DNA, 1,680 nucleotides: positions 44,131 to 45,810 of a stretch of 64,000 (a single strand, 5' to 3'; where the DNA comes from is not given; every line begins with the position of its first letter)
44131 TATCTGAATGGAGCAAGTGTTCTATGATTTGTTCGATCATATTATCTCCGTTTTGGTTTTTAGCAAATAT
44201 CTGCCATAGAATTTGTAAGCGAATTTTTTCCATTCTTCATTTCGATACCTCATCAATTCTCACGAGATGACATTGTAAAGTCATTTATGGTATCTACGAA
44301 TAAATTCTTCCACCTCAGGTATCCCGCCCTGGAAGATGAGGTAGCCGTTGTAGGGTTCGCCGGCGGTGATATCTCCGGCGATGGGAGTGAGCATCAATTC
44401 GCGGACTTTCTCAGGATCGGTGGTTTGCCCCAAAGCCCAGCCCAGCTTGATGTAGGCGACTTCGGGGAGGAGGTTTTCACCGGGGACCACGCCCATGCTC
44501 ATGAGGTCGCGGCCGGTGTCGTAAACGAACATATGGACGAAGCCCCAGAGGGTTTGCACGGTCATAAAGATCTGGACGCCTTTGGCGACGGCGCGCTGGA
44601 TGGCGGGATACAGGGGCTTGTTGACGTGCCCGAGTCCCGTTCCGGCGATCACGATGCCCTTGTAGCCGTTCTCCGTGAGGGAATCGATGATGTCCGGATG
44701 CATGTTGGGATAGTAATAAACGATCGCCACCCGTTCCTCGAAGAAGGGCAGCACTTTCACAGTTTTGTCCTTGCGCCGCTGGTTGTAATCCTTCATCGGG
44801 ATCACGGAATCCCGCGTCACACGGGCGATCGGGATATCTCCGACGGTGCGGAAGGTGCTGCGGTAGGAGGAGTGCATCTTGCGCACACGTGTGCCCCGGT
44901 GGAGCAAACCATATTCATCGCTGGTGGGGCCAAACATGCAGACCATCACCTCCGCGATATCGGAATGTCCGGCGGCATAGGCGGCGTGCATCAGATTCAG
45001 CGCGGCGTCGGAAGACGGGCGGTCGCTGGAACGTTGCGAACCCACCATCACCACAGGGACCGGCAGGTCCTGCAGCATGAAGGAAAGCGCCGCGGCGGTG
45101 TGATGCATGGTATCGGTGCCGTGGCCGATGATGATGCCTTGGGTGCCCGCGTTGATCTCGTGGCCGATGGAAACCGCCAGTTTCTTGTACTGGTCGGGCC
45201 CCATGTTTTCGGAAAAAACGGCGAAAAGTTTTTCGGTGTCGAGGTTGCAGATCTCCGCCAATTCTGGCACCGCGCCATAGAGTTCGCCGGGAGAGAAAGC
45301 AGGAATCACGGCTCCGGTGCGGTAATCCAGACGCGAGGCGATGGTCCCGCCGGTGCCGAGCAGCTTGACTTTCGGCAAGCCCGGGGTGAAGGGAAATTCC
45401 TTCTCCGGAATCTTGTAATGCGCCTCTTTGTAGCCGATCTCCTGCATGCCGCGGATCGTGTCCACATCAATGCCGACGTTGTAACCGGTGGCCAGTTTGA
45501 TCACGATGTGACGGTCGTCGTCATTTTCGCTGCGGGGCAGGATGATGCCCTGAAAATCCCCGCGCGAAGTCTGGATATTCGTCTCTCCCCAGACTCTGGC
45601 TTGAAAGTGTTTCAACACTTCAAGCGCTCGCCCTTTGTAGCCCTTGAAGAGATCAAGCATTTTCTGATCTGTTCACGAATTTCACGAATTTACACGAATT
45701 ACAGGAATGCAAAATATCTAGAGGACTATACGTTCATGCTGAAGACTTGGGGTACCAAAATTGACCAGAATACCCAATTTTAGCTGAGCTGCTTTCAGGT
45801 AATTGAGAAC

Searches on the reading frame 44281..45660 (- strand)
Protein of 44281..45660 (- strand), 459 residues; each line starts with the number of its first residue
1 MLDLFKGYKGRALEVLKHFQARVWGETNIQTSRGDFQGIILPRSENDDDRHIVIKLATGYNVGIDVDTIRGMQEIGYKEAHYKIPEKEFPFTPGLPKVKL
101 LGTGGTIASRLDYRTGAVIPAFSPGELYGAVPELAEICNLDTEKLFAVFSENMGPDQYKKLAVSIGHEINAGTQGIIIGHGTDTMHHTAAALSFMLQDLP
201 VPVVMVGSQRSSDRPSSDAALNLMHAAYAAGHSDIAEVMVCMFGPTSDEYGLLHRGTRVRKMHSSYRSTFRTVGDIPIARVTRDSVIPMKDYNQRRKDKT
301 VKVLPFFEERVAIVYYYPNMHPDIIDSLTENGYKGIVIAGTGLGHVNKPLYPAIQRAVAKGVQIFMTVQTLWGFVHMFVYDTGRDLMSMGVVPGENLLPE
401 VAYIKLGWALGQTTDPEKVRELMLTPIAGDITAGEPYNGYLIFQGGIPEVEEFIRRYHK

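Call 11: search_protein_families(library=pfam, proteins=[window:44281-45660:-])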
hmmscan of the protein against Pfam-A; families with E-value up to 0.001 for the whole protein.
window:44281-45660:- (459 aa): 3 families
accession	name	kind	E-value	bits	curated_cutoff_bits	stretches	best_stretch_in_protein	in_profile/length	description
PF00710.25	Asparaginase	-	5.6e-56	189.6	22.5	1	97-286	1-185/193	Asparaginase, N-terminal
PF17763.6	Asparaginase_C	-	6.2e-35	120.1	34.6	1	310-423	1-114/114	Glutaminase/Asparaginase C-terminal domain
PF18195.6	GatD_N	-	1.6e-12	47.1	25.7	1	29-69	9-49/54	GatD N-terminal domain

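Call 47: search_protein_families(library=ncbifam, proteins=[window:44281-45660:-], max_evalue=1e-10)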
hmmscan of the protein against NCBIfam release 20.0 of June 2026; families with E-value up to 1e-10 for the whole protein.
window:44281-45660:- (459 aa): 6 families
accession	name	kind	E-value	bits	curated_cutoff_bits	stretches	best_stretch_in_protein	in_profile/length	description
TIGR02153.1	gatD_arch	equivalog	6.4e-154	512.5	324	1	36-433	2-401/405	Glu-tRNA(Gln) amidotransferase subunit GatD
NF003217.0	PRK04183.1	equivalog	6.3e-152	506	310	1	27-433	9-413/420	Glu-tRNA(Gln) amidotransferase subunit GatD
TIGR00519.1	asnASE_I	subfamily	1e-114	383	260.5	1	95-432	1-336/337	type I asparaginase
TIGR00520.1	asnASE_II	subfamily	2.3e-45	155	314.3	1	94-422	23-348/352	type II asparaginase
NF006998.0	PRK09461.1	equivalog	1.8e-39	136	376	1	148-432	58-335/337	asparaginase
NF008304.0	PRK11096.1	equivalog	7.3e-38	130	506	1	95-422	23-344/348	L-asparaginase 2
